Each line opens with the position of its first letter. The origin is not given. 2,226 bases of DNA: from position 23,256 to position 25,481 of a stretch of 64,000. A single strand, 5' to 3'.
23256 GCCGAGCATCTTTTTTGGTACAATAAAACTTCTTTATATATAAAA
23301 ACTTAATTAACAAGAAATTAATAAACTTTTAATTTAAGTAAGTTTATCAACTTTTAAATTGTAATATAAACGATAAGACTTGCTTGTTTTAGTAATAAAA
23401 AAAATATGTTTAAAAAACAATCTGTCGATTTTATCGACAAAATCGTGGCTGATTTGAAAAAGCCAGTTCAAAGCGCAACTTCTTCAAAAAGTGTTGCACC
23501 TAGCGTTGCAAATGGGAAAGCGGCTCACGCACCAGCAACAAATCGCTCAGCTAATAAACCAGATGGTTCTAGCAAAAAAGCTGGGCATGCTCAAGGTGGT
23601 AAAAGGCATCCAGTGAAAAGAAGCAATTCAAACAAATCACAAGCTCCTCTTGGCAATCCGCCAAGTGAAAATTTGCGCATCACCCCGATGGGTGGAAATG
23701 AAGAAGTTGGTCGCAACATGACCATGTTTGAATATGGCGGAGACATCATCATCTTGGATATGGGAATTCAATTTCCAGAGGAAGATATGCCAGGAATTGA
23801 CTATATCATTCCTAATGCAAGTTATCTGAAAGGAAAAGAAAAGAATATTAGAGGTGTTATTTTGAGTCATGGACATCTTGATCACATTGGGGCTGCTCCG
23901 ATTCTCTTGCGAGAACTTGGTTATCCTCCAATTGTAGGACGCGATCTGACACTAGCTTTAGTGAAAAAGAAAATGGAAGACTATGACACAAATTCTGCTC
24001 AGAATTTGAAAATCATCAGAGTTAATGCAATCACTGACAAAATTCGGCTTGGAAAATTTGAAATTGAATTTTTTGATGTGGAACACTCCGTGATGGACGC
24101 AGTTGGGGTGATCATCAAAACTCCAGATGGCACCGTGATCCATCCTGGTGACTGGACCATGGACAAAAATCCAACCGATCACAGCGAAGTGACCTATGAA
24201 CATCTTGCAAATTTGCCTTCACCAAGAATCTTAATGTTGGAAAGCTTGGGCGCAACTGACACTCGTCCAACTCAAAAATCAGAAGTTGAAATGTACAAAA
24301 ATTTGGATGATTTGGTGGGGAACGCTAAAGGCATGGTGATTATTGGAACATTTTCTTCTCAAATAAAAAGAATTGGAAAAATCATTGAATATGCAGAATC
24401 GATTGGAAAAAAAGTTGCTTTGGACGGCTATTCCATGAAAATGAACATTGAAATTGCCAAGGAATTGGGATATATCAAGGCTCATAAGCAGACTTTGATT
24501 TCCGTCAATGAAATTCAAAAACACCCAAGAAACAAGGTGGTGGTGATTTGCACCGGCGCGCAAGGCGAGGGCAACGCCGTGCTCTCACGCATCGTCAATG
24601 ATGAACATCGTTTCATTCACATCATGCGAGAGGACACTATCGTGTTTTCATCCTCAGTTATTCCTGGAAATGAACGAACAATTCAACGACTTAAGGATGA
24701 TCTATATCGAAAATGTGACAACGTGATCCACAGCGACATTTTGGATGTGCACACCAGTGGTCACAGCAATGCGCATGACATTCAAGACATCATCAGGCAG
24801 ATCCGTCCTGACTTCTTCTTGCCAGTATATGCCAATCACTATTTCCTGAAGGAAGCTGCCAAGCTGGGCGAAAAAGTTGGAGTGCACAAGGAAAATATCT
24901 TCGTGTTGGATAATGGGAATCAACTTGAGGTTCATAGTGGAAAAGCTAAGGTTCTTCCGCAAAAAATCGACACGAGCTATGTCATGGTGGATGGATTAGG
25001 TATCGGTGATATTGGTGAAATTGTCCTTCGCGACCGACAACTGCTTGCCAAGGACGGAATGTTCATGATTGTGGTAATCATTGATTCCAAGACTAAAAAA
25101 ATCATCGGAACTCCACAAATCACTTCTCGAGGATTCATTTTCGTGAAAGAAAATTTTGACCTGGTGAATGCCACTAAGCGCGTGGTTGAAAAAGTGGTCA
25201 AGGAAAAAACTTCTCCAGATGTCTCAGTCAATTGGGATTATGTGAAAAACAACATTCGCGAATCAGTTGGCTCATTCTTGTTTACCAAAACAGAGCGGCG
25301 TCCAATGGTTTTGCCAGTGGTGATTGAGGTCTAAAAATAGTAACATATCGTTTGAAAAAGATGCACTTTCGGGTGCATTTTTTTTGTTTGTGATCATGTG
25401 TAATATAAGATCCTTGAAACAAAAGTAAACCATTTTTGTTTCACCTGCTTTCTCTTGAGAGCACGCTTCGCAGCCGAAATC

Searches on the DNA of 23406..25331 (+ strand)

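Call 71: search_rna_families(source=L017, start=5300, end=5550, threshold=evalue, max_evalue=10)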
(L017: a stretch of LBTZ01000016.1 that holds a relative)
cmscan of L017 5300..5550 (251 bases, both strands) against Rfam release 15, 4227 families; matches with E-value up to 10: 20.
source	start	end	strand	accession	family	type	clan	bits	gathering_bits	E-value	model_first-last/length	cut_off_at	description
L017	5359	5483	-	RF03834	mir-3173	Gene; miRNA;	-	33.8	84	0.00011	1-80/80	no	mir-3173 microRNA precursor family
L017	5340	5493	-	RF01859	Phe_leader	Cis-reg; leader;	-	27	55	0.011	1-125/125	no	Phenylalanine leader peptide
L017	5351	5495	+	RF01859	Phe_leader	Cis-reg; leader;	-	25.9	55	0.019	1-125/125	no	Phenylalanine leader peptide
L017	5369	5475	-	RF03578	mir-3910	Gene; miRNA;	-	25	95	0.0058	1-82/82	no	mir-3910 microRNA precursor family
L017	5366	5478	-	RF04099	MIR837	Gene; miRNA;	-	24.1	117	0.0086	1-122/122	no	MIR837 microRNA precursor family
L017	5367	5475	-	RF03794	MIR5298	Gene; miRNA;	-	21.4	70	0.37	1-80/80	no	MIR5298 microRNA precursor family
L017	5354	5490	-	RF04174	MIR4208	Gene; miRNA;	-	19.8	140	0.89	1-191/191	no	MIR4208 microRNA precursor family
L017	5374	5444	+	RF01028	mir-633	Gene; miRNA;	-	19.2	90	0.18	1-85/85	no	mir-633 microRNA precursor family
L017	5366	5478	+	RF01005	MIR530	Gene; miRNA;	-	18.6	85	0.29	24-151/172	no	MIR530 microRNA precursor family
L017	5421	5492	-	RF01182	SNORD11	Gene; snRNA; snoRNA; CD-box;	CL00103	17.7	55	0.9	1-84/84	no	Small nucleolar RNA SNORD11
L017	5300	5372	+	RF02551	DapZ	Cis-reg;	-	17.1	56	1.1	24-78/78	5'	ABC transporter regulator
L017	5365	5479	+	RF04130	MIR7996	Gene; miRNA;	-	16.9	119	0.89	32-155/190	no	MIR7996 microRNA precursor family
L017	5350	5486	-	RF04150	MIR2655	Gene; miRNA;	-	16.9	122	1.5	1-267/267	no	MIR2655 microRNA precursor family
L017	5356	5529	-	RF02148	MESTIT1_1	Gene; lncRNA;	-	16.8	50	3.4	1-144/144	no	MEST intronic transcript 1, antisense RNA conserved region 1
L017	5346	5441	-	RF02982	gltS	Cis-reg;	-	16.3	47.5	7.8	1-105/105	no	gltS RNA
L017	5445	5550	+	RF02849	Ysr197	Gene; sRNA;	-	16.1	167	0.059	1-155/254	3'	Yersinia sRNA 197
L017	5347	5396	+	RF01182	SNORD11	Gene; snRNA; snoRNA; CD-box;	CL00103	15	55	4.6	1-84/84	no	Small nucleolar RNA SNORD11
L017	5413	5476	+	RF00263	SNORA68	Gene; snRNA; snoRNA; HACA-box;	-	13.8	43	3.6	1-133/133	no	Small nucleolar RNA SNORA68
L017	5362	5471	-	RF04318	idnO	Cis-reg;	-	13.8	100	10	1-206/206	no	idnO ncRNA motif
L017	5367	5497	-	RF02527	SSRC38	Gene; sRNA;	-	13.2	80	4.9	1-166/166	no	Streptococcus sRNA SSRC38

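Call 72: search_rna_families(source=L002, start=9560, end=9810, threshold=evalue, max_evalue=10)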
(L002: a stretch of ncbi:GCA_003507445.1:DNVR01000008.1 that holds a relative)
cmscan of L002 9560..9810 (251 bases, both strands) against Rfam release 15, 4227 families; matches with E-value up to 10: 6.
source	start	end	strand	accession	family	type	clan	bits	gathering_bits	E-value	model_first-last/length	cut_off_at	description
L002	9618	9751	-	RF04174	MIR4208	Gene; miRNA;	-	25.3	140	0.064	1-191/191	no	MIR4208 microRNA precursor family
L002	9621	9750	+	RF04174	MIR4208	Gene; miRNA;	-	21.8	140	0.34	1-191/191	no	MIR4208 microRNA precursor family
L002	9570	9640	+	RF02362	Yfr10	Gene; sRNA;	-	19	43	1.5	1-78/78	no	Cyanobacterial functional RNA 10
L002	9620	9750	+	RF03632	MIR1882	Gene; miRNA;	-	16.7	107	0.79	1-131/131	no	MIR1882 microRNA precursor family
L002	9640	9760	-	RF00443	SNORA27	Gene; snRNA; snoRNA; HACA-box;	CL00032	16.7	64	1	1-127/127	no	Small nucleolar RNA SNORA27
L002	9753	9804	-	RF02120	FTX_2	Gene; lncRNA;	-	11.9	48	5.9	50-97/97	no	FTX transcript, XIST regulator conserved region 2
